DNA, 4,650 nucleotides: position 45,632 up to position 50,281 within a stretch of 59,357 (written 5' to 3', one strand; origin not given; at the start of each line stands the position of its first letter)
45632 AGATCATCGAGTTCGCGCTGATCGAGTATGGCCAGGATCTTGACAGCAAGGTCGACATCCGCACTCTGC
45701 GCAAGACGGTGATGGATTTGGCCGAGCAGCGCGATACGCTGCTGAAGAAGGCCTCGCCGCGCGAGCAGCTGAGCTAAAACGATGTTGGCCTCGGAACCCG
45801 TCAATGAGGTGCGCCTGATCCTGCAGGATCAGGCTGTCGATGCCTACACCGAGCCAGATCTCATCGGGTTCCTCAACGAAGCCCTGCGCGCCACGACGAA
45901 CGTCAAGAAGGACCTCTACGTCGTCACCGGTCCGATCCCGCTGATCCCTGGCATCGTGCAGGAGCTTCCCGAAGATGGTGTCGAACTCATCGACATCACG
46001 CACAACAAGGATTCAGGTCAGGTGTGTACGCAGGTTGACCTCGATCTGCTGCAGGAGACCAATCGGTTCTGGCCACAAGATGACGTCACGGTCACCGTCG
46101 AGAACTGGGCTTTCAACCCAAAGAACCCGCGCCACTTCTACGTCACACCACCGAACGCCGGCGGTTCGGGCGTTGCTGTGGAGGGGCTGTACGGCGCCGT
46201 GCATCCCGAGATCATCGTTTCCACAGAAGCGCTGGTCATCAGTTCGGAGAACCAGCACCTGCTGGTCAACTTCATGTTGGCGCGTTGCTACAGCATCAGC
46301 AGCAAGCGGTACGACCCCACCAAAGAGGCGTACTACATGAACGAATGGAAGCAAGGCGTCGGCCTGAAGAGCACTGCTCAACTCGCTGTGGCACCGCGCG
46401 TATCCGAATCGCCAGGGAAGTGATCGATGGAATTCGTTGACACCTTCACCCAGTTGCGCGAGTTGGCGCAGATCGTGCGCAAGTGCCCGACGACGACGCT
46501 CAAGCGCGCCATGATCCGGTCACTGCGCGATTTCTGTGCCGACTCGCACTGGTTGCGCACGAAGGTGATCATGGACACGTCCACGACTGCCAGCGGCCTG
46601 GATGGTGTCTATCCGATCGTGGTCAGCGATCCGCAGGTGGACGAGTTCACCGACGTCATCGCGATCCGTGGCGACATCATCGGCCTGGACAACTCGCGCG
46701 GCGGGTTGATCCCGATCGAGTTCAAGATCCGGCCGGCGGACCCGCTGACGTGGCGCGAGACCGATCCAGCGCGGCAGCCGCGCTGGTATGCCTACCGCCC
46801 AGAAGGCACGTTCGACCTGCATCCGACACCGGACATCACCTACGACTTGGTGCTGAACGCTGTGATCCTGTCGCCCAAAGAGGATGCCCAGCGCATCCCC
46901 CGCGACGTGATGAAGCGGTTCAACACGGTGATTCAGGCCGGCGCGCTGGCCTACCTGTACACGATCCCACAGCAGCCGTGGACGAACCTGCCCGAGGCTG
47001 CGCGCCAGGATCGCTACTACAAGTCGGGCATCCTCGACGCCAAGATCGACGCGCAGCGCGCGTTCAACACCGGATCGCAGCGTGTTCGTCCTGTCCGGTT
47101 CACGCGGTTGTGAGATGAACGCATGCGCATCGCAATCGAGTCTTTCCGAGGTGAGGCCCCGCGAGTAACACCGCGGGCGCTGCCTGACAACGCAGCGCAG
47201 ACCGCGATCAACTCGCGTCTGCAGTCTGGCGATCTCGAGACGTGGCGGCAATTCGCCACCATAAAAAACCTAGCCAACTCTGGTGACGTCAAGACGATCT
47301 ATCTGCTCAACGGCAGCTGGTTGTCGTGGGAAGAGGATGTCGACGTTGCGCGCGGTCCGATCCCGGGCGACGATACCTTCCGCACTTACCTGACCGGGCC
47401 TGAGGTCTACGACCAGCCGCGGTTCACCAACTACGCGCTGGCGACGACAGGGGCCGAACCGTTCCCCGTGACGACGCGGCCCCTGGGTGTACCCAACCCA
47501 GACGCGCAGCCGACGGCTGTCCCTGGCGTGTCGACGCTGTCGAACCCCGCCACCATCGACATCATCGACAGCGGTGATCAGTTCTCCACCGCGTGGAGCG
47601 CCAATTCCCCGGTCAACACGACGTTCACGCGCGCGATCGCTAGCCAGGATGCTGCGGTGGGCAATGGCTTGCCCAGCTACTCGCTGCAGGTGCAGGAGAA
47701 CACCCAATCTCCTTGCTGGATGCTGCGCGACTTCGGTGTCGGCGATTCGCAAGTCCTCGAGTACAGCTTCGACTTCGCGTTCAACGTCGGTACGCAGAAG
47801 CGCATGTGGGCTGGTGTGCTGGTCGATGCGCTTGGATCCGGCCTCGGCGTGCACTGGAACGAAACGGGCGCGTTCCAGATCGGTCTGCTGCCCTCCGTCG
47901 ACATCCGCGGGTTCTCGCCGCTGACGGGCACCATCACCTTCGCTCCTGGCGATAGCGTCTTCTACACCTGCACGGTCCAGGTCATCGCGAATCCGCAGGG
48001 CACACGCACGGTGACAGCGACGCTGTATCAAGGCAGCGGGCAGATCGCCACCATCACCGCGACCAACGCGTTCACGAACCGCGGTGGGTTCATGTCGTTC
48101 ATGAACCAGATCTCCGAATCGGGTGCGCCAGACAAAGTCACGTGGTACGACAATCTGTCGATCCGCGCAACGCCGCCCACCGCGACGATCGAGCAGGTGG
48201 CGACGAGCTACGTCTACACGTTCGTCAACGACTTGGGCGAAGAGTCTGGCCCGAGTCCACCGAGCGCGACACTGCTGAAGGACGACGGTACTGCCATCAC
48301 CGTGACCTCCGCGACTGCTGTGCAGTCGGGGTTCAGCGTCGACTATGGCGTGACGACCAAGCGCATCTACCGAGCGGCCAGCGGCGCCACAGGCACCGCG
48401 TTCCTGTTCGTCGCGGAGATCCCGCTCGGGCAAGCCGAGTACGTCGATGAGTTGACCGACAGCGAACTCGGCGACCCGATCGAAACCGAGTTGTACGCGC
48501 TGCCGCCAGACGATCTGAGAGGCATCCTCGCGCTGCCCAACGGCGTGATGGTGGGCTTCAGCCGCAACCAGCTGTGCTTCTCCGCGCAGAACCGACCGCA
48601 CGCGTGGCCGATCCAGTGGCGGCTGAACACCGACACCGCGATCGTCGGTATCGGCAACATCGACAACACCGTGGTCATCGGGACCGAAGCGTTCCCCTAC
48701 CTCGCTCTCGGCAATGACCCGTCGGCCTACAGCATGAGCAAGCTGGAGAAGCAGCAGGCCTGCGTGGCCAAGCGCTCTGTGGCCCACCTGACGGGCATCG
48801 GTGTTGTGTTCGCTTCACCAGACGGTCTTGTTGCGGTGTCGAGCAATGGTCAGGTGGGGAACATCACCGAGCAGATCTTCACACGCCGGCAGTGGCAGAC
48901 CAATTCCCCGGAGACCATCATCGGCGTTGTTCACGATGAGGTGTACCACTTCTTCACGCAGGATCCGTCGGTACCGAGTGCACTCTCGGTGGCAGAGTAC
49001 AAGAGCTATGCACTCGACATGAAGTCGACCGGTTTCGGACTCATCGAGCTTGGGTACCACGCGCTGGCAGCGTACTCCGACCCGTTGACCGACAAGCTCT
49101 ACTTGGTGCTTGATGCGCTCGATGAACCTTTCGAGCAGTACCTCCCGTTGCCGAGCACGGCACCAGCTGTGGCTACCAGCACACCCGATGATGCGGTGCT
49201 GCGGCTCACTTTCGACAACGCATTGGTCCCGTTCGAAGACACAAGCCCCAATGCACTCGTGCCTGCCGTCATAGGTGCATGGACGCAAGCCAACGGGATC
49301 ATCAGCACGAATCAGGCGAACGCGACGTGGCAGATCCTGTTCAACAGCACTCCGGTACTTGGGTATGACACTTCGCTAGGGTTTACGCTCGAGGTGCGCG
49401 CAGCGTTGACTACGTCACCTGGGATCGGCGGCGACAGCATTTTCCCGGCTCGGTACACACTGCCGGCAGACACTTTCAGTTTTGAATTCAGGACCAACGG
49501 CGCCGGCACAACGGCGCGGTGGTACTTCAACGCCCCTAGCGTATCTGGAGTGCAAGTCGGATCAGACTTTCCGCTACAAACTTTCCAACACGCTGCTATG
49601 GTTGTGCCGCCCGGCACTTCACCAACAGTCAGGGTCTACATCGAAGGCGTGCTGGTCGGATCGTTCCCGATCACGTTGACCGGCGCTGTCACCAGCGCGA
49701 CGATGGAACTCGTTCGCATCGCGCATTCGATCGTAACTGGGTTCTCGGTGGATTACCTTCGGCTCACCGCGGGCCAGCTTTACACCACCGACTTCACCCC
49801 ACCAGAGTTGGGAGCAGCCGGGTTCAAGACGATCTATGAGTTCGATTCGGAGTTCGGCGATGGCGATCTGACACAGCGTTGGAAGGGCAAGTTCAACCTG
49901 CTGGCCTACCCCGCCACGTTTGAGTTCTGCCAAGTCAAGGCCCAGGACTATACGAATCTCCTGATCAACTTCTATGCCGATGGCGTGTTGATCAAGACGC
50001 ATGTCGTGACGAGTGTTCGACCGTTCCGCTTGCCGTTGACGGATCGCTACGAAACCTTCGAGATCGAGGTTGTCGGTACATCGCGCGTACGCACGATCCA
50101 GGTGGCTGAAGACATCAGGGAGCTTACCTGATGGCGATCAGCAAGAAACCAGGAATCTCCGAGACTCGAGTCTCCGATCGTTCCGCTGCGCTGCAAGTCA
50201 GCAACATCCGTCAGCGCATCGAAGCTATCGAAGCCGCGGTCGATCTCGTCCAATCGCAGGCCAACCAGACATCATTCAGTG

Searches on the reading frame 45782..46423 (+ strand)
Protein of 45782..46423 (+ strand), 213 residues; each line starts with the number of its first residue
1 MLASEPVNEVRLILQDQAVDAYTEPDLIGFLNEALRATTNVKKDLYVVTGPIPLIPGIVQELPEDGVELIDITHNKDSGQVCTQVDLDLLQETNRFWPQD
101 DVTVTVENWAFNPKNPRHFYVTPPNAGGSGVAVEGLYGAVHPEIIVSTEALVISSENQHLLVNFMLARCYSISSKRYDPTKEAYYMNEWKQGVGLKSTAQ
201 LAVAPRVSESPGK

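Call 60: search_protein_families(library=phrogs, proteins=[window:45782-46423:+], max_evalue=0.001)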
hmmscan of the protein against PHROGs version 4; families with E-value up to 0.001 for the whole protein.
window:45782-46423:+ (213 aa): 1 family
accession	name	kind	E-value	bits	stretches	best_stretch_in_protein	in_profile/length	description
phrog_399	-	head and packaging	4.2e-26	92.9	1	7-208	8-212/220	structural protein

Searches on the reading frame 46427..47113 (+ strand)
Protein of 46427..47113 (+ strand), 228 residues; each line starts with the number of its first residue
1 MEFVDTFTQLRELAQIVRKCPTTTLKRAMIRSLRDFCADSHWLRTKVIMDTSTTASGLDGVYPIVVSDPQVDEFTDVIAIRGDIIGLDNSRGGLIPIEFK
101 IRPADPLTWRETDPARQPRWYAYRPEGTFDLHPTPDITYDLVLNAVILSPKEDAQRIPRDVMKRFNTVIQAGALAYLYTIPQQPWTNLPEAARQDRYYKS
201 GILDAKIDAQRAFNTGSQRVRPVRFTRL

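Call 60: search_protein_families(library=phrogs, proteins=[window:46427-47113:+], max_evalue=0.001)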
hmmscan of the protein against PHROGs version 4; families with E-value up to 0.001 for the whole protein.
window:46427-47113:+ (228 aa): 1 family
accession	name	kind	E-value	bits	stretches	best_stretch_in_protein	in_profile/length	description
phrog_437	-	head and packaging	1.2e-20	75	1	10-225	8-202/203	virion structural protein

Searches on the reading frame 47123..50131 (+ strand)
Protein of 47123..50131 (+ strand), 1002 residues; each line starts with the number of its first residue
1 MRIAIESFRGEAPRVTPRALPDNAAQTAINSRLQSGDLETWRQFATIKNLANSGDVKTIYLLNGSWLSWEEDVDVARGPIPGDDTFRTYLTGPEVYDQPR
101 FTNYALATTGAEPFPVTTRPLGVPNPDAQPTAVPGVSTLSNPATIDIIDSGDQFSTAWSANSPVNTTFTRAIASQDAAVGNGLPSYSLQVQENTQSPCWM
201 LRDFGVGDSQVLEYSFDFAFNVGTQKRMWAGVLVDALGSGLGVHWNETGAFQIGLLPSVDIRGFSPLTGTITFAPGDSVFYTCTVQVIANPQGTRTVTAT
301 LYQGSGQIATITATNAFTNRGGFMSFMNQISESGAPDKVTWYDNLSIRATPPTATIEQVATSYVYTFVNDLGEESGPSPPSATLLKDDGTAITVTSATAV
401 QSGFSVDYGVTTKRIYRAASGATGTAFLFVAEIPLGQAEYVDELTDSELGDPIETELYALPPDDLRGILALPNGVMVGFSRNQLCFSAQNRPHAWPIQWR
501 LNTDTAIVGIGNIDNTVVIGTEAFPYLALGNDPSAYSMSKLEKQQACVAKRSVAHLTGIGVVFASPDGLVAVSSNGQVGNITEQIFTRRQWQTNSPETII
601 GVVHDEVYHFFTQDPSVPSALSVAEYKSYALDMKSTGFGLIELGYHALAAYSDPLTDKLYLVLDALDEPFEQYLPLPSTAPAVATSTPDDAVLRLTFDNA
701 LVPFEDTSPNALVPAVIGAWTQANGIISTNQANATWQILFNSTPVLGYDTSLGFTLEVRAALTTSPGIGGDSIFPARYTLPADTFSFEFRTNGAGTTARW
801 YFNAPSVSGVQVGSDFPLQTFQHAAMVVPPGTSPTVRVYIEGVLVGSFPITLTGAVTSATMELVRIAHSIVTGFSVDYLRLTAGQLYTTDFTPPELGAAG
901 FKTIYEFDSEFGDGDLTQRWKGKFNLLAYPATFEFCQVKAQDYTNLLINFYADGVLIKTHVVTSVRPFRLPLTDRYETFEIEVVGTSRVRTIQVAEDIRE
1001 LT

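Call 60: search_protein_families(library=phrogs, proteins=[window:47123-50131:+], max_evalue=0.001)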
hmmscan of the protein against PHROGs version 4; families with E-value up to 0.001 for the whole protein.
window:47123-50131:+ (1002 aa): 2 families
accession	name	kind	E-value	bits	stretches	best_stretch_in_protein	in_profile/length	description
phrog_511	-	head and packaging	8.7e-129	432.3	2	1-663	320-753/862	internal virion protein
phrog_17680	-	unknown function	5.4e-41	142.2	2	3-131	4-129/356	-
